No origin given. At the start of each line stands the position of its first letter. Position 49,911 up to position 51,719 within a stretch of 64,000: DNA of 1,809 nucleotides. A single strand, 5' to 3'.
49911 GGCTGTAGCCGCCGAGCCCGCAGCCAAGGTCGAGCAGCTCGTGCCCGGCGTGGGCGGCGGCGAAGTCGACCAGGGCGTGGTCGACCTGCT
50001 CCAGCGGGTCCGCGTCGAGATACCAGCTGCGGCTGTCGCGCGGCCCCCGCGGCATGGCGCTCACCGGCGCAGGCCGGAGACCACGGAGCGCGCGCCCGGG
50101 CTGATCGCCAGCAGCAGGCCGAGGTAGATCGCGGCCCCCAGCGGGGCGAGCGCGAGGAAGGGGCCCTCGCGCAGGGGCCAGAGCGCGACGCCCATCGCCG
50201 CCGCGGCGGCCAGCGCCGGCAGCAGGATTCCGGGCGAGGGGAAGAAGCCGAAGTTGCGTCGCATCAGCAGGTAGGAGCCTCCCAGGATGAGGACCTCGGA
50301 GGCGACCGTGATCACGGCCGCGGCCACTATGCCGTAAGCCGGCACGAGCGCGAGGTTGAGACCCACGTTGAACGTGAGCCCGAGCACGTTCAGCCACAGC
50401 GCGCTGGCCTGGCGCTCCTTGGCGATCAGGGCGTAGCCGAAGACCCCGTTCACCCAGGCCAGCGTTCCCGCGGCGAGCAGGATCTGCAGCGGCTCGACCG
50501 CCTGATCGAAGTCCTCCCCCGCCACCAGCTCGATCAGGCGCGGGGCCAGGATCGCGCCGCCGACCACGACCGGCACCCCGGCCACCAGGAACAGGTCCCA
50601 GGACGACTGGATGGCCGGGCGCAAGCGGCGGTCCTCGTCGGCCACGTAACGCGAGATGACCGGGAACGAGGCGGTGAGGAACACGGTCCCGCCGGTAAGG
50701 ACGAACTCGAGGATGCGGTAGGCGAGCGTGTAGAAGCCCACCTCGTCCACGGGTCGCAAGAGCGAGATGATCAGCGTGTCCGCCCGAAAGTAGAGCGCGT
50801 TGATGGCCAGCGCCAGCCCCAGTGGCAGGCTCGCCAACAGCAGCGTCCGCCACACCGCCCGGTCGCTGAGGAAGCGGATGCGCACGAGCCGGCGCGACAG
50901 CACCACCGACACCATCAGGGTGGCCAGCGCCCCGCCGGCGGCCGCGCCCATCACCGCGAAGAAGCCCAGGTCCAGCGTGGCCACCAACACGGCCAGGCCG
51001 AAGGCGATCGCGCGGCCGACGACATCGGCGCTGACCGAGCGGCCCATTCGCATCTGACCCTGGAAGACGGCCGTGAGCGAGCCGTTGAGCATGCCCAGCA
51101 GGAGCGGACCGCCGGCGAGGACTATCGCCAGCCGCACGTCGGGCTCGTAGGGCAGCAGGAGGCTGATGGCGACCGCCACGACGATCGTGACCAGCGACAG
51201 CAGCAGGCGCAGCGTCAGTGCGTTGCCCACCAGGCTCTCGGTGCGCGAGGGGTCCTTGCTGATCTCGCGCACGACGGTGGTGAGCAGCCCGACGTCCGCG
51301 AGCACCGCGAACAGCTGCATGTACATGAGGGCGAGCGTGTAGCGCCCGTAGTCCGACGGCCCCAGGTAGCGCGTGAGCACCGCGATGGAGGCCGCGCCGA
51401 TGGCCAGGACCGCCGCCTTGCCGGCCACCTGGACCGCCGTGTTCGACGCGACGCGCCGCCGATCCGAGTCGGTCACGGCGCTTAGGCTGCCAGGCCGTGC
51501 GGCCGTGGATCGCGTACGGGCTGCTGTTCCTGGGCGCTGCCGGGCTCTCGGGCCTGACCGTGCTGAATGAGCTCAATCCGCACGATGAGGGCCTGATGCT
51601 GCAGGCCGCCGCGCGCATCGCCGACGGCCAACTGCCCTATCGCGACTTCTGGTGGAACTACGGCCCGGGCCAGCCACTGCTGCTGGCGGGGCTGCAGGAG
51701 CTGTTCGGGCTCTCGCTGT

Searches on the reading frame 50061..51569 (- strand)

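Call 99: search_protein_families(library=pfam, proteins=[window:50061-51569:-], max_evalue=0.0001)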
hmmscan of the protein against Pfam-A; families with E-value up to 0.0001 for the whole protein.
window:50061-51569:- (502 aa): 2 families
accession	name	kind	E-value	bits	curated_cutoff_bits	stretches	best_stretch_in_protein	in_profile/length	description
PF01943.22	Polysacc_synt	-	1e-30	107.6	28.2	1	42-308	3-273/274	Polysaccharide biosynthesis protein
PF13440.11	Polysacc_synt_3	-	6.3e-26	91.7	23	1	64-358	1-292/293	Polysaccharide biosynthesis protein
